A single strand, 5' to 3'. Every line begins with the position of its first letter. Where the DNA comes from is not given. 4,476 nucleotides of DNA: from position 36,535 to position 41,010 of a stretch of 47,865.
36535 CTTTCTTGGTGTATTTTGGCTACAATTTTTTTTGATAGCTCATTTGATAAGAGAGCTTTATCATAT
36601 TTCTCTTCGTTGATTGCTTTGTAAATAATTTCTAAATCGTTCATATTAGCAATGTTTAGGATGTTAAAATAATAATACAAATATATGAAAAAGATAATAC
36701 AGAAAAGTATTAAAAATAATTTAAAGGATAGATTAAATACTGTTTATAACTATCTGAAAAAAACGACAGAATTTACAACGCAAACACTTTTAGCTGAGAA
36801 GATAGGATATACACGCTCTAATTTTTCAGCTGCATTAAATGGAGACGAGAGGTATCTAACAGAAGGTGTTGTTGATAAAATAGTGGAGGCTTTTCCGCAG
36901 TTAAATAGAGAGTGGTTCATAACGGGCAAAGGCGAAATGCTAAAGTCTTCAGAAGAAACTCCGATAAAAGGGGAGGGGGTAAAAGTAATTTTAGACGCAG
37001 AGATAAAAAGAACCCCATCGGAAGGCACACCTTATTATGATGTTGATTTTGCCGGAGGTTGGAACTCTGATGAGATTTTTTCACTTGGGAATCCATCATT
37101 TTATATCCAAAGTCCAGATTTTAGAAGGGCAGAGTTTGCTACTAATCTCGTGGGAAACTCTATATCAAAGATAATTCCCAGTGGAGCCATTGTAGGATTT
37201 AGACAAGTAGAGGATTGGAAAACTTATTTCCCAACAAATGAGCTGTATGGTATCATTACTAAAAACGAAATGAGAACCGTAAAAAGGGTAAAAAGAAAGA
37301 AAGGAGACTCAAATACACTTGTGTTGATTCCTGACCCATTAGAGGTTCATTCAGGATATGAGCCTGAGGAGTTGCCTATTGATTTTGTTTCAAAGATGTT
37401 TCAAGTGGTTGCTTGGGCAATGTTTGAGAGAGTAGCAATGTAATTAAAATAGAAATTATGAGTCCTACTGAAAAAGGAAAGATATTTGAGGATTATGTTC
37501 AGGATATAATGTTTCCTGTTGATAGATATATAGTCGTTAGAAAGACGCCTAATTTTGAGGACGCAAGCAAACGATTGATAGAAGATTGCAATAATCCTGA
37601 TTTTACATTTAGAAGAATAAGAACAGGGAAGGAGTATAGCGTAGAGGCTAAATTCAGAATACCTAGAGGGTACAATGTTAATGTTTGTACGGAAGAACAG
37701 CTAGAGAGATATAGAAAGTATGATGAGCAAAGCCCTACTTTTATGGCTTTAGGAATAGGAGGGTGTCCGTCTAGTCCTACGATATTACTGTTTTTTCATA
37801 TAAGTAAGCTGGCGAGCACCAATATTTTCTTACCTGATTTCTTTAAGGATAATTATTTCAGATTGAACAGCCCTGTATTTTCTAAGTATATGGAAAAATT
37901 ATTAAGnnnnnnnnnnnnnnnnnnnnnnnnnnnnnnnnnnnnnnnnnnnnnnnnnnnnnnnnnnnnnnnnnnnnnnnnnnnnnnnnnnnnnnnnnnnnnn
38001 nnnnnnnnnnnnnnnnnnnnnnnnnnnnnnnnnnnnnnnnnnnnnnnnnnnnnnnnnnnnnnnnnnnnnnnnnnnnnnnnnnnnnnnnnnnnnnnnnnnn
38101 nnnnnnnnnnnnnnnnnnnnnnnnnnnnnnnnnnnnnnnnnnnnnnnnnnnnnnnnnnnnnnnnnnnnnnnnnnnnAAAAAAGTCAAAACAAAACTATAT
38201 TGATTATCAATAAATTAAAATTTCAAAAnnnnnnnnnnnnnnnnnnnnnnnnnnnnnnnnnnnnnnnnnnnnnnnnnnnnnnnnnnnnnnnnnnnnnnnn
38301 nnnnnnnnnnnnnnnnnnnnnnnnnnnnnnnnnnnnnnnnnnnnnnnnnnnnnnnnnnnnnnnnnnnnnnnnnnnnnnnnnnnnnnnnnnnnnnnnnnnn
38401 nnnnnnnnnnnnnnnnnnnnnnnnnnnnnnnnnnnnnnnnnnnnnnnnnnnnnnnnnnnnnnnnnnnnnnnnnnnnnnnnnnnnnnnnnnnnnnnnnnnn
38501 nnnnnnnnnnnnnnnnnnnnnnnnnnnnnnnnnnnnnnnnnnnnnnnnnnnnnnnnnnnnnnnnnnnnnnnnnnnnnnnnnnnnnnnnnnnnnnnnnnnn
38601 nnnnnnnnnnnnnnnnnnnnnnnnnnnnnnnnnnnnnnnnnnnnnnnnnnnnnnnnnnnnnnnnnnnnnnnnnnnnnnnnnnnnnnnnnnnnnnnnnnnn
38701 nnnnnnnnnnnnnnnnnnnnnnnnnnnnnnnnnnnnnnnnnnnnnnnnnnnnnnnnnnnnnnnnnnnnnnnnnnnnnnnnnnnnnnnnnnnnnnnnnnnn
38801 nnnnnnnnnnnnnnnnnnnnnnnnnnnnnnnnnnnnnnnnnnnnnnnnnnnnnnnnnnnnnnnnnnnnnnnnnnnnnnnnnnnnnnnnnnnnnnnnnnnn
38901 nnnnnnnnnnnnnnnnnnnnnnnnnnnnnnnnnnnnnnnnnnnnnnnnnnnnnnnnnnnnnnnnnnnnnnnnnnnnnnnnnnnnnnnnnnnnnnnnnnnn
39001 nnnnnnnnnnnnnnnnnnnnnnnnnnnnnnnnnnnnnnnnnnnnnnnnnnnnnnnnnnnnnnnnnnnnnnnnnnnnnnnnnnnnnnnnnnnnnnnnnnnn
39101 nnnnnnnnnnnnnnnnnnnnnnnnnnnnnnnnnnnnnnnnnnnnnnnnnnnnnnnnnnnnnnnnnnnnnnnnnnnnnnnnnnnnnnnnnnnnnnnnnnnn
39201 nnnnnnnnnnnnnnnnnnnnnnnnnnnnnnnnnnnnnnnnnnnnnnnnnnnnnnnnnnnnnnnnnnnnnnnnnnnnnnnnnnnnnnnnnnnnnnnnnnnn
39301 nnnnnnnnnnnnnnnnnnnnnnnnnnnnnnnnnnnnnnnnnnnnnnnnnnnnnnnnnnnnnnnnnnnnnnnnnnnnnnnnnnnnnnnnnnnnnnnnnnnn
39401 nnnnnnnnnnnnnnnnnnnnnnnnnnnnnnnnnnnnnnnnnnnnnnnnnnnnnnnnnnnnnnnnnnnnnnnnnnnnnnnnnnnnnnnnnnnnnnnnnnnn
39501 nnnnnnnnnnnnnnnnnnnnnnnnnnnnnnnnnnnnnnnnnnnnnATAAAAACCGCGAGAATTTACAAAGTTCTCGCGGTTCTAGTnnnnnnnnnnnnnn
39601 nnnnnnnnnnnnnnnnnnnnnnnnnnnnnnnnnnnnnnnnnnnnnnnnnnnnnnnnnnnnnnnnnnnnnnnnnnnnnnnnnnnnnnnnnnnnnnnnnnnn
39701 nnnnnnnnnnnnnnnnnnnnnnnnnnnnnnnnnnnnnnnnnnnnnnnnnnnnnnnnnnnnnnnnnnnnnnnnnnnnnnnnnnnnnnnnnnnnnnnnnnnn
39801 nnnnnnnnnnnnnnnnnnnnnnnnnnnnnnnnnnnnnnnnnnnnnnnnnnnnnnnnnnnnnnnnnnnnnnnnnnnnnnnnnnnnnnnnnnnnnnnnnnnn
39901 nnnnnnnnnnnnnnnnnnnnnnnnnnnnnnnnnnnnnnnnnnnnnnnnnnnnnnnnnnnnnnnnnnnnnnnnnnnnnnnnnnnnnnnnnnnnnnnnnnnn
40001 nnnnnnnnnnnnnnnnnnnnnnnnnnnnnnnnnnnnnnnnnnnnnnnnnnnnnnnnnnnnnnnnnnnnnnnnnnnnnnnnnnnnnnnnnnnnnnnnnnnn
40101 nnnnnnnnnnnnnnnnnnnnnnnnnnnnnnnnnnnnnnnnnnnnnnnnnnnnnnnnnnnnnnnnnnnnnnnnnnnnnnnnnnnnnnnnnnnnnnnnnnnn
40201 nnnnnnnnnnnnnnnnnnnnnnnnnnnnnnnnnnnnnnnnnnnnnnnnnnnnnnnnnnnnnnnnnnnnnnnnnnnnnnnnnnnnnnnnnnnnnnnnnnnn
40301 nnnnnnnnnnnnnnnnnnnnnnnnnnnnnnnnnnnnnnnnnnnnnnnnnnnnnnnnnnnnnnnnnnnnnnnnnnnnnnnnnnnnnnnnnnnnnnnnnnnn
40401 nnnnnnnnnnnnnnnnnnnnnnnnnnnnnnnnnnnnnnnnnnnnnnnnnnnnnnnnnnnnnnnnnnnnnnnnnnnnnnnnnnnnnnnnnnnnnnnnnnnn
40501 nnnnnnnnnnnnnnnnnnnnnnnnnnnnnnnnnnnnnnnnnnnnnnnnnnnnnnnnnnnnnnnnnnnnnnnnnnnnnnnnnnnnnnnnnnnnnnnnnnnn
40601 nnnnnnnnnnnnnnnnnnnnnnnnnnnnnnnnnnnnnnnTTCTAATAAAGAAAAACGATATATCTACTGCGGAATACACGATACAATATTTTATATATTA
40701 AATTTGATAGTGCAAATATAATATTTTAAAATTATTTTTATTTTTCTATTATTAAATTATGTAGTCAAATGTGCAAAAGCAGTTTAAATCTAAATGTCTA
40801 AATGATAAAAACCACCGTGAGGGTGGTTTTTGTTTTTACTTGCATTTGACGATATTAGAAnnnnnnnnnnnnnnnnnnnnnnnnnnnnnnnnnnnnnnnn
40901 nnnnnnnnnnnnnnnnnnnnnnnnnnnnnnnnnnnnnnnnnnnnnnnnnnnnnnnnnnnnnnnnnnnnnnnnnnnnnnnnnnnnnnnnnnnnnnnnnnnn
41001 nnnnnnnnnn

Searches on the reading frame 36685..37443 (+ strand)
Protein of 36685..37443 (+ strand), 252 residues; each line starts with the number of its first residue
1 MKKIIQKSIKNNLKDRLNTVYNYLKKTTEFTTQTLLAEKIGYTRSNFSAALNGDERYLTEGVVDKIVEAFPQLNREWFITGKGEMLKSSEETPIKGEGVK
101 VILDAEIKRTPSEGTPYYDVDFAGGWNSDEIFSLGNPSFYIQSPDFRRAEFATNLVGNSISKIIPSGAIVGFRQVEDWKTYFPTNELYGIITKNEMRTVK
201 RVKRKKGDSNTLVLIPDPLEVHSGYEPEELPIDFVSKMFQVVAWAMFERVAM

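Call 7: search_protein_families(library=pfam, proteins=[window:36685-37443:+], max_evalue=0.01)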
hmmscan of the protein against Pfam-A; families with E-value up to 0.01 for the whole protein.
window:36685-37443:+ (252 aa): 1 family
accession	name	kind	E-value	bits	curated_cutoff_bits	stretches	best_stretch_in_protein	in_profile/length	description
PF00717.28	Peptidase_S24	-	0.0044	17.2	23.3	1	147-216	32-93/116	Peptidase S24-like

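Call 15: find_related_loci(query=window:36685-37443:+, collection=viral_contigs, flank=6000)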
Query window:36685-37443:+ (252 aa) in viral_contigs; peptide patterns used: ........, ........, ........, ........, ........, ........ (x = any residue, [..] = any of these).
109 stretches matched a pattern; 90 encode a relative of the query (tblastn E <= 1e-3); the best 80 are kept; 80 distinct loci.
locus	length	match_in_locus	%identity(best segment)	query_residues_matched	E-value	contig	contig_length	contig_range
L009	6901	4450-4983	32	36-243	1e-23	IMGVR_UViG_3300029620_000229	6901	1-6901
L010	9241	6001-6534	32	36-243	2e-23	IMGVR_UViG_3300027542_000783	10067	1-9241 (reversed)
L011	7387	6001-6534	32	36-243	2e-23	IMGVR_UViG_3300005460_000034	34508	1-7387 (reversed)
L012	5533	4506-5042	31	58-243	3e-20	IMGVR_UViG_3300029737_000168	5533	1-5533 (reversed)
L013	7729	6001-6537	31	58-243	4e-20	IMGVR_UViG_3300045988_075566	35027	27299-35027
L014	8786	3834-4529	28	9-243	1e-19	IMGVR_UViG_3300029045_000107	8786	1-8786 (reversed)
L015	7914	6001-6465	33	58-216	7e-19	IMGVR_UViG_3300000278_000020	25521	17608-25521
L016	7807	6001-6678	29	6-243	8e-19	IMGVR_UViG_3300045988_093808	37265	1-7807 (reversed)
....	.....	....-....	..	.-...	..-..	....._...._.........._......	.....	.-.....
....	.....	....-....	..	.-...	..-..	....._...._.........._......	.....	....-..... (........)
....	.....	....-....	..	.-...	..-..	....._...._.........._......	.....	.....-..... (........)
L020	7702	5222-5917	27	9-243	2e-18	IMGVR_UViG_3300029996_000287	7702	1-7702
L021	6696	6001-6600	31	27-243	2e-18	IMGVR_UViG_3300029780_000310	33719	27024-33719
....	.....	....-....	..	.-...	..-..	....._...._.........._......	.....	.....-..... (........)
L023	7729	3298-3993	27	9-243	2e-18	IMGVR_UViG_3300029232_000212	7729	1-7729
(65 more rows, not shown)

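Call 50: search_protein_families(library=phrogs, proteins=[window:36685-37443:+], max_evalue=0.01)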
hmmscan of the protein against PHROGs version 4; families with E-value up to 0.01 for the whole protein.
window:36685-37443:+ (252 aa): 5 families
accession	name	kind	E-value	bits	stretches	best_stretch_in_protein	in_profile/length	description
phrog_4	-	transcription regulation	8.6e-17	62.2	1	6-249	130-340/400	transcriptional repressor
phrog_8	-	transcription regulation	7.7e-07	29.9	1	11-119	160-242/346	transcriptional regulator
phrog_9710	-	unknown function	0.00033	21.7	1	10-90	7-87/95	-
phrog_2328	-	transcription regulation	0.0004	21.2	1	32-96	30-95/128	transcriptional repressor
phrog_2967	-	transcription regulation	0.0015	19.1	1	10-86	8-77/225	transcriptional regulator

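Call 64: search_solved_structures(query=window:36685-37443:+, max_evalue=1)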
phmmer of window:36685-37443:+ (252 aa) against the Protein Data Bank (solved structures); distinct sequences matched with E-value up to 1: 0.

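Call 65: search_protein_families(library=ncbifam, proteins=[window:36685-37443:+], max_evalue=0.01)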
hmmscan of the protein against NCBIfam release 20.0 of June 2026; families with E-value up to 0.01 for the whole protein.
window:36685-37443:+ (252 aa): 1 family
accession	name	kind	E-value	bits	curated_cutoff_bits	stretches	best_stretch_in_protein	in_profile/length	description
TIGR02147.1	Fsuc_second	paralog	0.0063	16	50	1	17-71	14-68/272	TIGR02147 family protein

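Call 66: find_homologous_proteins(query=window:36685-37443:+, max_evalue=1e-8)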
Query window:36685-37443:+ (252 aa): 313 proteins with E <= 1e-8 among 643 candidates; the best 120 are listed.
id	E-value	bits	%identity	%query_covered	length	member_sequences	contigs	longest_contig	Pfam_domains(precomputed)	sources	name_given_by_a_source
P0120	2.3e-158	543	96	100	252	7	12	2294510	-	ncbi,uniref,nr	ncbi:hypothetical protein [Riemerella anatipestifer]|uniref:hypothetical protein n=1 Tax=Riemerella 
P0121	3.0e-114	399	76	100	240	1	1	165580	-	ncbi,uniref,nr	ncbi:hypothetical protein [Riemerella anatipestifer]|uniref:hypothetical protein n=1 Tax=Riemerella 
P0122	3.5e-114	399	75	100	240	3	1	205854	-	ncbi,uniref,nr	ncbi:helix-turn-helix transcriptional regulator [Riemerella anatipestifer]|uniref:Helix-turn-helix t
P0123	5.5e-113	395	73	100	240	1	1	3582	-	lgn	-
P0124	3.0e-112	392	77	94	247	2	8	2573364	PF07022.20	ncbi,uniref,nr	ncbi:helix-turn-helix domain containing protein [Riemerella anatipestifer]|uniref:Helix-turn-helix d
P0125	4.5e-112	392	73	100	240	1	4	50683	-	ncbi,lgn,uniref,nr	ncbi:hypothetical protein PG608_00540 [Riemerella anatipestifer]|uniref:hypothetical protein n=1 Tax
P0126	7.9e-112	391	81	86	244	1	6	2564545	-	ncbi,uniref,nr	ncbi:hypothetical protein [Riemerella anatipestifer]|uniref:hypothetical protein n=1 Tax=Riemerella 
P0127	3.2e-108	379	88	74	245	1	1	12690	-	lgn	-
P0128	4.8e-108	378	81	84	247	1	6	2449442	PF07022.20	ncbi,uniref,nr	ncbi:helix-turn-helix domain-containing protein [Riemerella anatipestifer]|uniref:helix-turn-helix d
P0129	8.8e-108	378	80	86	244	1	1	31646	-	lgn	-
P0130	6.3e-107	375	79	86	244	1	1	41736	-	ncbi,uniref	ncbi:hypothetical protein [Riemerella anatipestifer]|uniref:hypothetical protein n=1 Tax=Riemerella 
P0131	1.6e-106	373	80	86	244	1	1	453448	-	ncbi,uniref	ncbi:hypothetical protein JSO60_06455 [Riemerella anatipestifer]|uniref:hypothetical protein n=1 Tax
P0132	1.1e-105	371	71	100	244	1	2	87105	-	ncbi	ncbi:hypothetical protein JZ925_08295 [Riemerella anatipestifer]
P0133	3.9e-82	294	57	96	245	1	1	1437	-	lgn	-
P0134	4.2e-77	277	59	60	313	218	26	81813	-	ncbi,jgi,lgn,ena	-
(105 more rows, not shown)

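Call 67: find_encoding_contigs(protein=P0122, flank=3500, max_places=2)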
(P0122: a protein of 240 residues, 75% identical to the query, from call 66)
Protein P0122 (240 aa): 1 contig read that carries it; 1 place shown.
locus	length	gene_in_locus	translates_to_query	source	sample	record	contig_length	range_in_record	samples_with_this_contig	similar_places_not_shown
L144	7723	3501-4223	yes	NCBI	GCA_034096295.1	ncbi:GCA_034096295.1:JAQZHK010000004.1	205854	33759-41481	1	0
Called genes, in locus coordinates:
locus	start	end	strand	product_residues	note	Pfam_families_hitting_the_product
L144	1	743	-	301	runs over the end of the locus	PF03837:RecT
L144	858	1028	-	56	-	-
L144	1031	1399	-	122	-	-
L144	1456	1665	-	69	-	-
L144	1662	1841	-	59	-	-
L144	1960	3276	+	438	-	-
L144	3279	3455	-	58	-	-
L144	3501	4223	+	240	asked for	-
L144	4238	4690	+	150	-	-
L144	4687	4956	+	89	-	-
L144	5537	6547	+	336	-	PF20335:DUF6630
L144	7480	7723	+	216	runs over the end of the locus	-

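Call 68: find_encoding_contigs(protein=P0124, flank=3500, max_places=2)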
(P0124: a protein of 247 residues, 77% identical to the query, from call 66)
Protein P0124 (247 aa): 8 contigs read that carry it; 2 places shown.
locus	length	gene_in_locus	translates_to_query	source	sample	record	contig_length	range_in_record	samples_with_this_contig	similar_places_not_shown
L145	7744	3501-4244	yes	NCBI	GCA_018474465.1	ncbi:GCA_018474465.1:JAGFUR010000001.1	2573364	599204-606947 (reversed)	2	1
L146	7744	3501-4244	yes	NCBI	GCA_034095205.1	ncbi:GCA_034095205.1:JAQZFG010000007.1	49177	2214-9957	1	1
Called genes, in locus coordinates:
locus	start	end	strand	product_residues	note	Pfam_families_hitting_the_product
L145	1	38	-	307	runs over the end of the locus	-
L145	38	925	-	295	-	PF03837:RecT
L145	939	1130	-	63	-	PF10269:Tmemb_185A (weak)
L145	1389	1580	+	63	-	PF13619:KTSC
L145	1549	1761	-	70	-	-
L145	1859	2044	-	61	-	-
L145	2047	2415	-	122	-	-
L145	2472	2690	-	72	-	-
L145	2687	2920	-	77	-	-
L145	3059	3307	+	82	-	-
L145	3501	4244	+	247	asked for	PF07022:Phage_CI_repr (weak)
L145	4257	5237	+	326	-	PF09397:FtsK_gamma, PF13395:HNH_4 (faint), PF01844:HNH, PF14279:HNH_5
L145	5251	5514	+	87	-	-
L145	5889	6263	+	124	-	-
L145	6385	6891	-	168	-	PF14059:DUF4251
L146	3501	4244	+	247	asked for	PF07022:Phage_CI_repr (weak)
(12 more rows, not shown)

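Call 69: find_encoding_contigs(protein=P0132, flank=3500, max_places=2)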
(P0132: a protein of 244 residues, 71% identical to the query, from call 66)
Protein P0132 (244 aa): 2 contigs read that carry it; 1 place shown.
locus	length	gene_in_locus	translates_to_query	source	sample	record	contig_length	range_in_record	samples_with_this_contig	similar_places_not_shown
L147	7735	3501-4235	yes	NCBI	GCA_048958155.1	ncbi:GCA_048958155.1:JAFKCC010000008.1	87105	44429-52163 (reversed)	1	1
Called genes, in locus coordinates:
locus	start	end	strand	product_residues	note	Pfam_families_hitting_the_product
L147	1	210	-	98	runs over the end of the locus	-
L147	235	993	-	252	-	PF09588:YqaJ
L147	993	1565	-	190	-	PF04404:ERF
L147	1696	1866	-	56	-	-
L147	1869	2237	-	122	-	-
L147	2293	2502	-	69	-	-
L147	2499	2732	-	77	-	-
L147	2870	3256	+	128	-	-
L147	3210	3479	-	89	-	-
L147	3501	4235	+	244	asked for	-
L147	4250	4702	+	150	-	-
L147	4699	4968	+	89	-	-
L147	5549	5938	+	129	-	-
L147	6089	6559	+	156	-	PF20335:DUF6630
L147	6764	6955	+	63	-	PF03572:Peptidase_S41 (weak)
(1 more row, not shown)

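Call 79: predict_structure(alignment_id=A3)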
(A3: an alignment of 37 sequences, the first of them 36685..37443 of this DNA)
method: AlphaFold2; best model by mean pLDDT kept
length: 252 residues; sequences in the alignment: 37
mean_pLDDT: 79.0   pTM: 0.53
mean pLDDT of the five models: 79.0, 78.0, 77.2, 76.6, 74.6
residues with pLDDT >= 90: 76; 70-90: 120; 50-70: 26; < 50: 30
segments of 3 or more residues with pLDDT < 50: 1-7, 91-111
pLDDT, mean of each block of 10 residues (from residue 1): 47 84 77 81 86 83 85 85 74 33 39 78 65 71 90 91 93 90 90 89 92 94 90 93 83 43
secondary structure, 60 per line:
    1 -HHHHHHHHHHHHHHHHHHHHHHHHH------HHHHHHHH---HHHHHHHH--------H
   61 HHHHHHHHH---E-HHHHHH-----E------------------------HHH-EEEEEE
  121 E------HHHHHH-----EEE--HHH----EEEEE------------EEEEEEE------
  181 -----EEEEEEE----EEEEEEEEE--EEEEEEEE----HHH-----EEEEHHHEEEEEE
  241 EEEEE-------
elements in order: H2-26 H33-40 H44-51 H60-69 H75-80 E115-121 H128-133 E139-141 E151-155 E168-174 E186-192 E197-205 E208-215 E228-231 E235-245

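Call 81: fold_search(model_id=the predicted structure, library=pdb)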
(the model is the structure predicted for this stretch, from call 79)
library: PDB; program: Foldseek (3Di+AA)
matches with E <= 10: 1077; with E <= 0.001: 8
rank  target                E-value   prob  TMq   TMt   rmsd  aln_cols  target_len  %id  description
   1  1jhf_A                2.1e-06  1.00  0.41  0.50   9.7       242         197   15  LEXA G85D MUTANT (released 2001-09-19)
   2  7b5g_A                3.5e-06  1.00  0.41  0.72   3.5       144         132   18  Crystal structure of E.coli LexA in complex with nanobody NbSOS3(Nb14527) (released 2022-09-14)
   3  7ocj_F                4.4e-06  1.00  0.41  0.73   3.7       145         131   19  Crystal structure of E.coli LexA in complex with nanobody NbSOS2(Nb14509) (released 2022-10-26)
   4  7b5g_C                6.7e-06  1.00  0.41  0.74   3.5       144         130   18  Crystal structure of E.coli LexA in complex with nanobody NbSOS3(Nb14527) (released 2022-09-14)
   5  2fjr_A                6.7e-06  1.00  0.29  0.37  12.9       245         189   13  Crystal Structure of Bacteriophage 186 (released 2006-06-13)
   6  3bdn_A                1.2e-05  1.00  0.36  0.39  18.5       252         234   17  Crystal Structure of the Lambda Repressor (released 2008-04-15)
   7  3k2z_B                5.7e-05  1.00  0.39  0.50  11.5       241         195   13  Crystal structure of a LexA protein from Thermotoga maritima (released 2010-10-06)
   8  2ho0                  5.7e-04  1.00  0.34  0.62   5.6       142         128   17  Structure of a Hyper-cleavable Monomeric Fragment of Phage Lambda Repressor Containing the Cleavage Site Region (released 2006-09-19)
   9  3k3r_E                1.0e-03  1.00  0.35  0.48  11.5       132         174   16  Unrefined crystal structure of a LexA-DNA complex (released 2010-08-18)
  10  2hnf                  1.8e-03  1.00  0.36  0.64   4.9       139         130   18  Structure of a Hyper-cleavable Monomeric Fragment of Phage lambda Repressor Containing the Cleavage Site Region (released 2006-09-19)
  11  5gl6_A                2.9e-02  1.00  0.24  0.35   5.4        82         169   11  Msmeg rimP (released 2017-07-12)
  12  8gmu_A                2.9e-02  0.99  0.34  0.61   5.6       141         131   13  Structure of lambda repressor in complex with RecA filament (released 2022-12-21)
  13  1kca_A                3.4e-02  1.00  0.28  0.63   3.5       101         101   17  Crystal Structure of the lambda Repressor C-terminal Domain Octamer (released 2001-12-21)
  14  7zs0                  4.6e-02  0.23  0.20  0.19  16.8       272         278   14  Diheme cytochrome c Kustd1711 from Kuenenia stuttgartiensis (released 2023-05-17)
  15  6gwk_C                5.5e-02  1.00  0.19  0.63   7.0        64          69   12  The crystal structure of Hfq from Caulobacter crescentus (released 2019-05-22)
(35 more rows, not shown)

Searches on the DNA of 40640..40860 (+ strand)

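Call 18: search_dna_similar(query=window:40640-40860:+, collection=phages, mode=distant, max_rows=40, max_evalue=0.01)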
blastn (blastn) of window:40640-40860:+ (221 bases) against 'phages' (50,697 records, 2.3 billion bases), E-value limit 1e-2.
Records with a match: 9; places in all: 9; records where one place covers at least 80% of the query: 4.
Best place of each record, by identity: >=99% 4; 90-95% 5.
By first word of the organism name: Riemerella 9.
By host as written in the record: Riemerella anatipestifer 4; Riemerella sp. 2; Riemerella anatipestifer RAf71 1; Riemerella anatipestifer RAf490 1; Riemerella anatipestifer 116 1.
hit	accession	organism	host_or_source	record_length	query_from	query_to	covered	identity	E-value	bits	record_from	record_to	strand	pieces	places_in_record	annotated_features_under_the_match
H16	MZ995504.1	Riemerella phage vB_RanS_PT03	Riemerella anatipestifer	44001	1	221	100%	100.0%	2e-109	399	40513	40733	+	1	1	hypothetical protein | L-alanoyl-D-glutamate peptidase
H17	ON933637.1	Riemerella phage vB_RanS_PT15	Riemerella anatipestifer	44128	1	221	100%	100.0%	2e-109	399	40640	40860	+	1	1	hypothetical protein | L-alanoyl-D-glutamate peptidase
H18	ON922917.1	Riemerella phage vB_RanS_PT33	Riemerella anatipestifer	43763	1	221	100%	100.0%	2e-109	399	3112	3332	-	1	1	hypothetical protein | L-alanoyl-D-glutamate peptidase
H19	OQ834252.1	Riemerella phage vB_RanS_CRP12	Riemerella anatipestifer RAf71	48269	1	221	100%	100.0%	2e-109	399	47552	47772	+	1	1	hypothetical protein | lysin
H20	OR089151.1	Riemerella phage vB_RanS_CRP19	Riemerella anatipestifer RAf490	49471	158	221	29%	90.6%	4e-16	90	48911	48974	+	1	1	lysin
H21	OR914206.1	Riemerella phage GRAP2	Riemerella anatipestifer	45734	158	221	29%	90.6%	4e-16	90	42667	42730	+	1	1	record has no annotation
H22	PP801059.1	Riemerella phage GRNRAP2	Riemerella anatipestifer 116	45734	158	221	29%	90.6%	4e-16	90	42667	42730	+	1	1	hypothetical protein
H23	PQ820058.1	Riemerella phage PJA1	Riemerella sp.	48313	158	221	29%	90.6%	4e-16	90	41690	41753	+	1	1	L-alanoyl-D-glutamate peptidase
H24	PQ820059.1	Riemerella phage PJO17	Riemerella sp.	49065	158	221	29%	90.6%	4e-16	90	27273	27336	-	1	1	L-alanoyl-D-glutamate peptidase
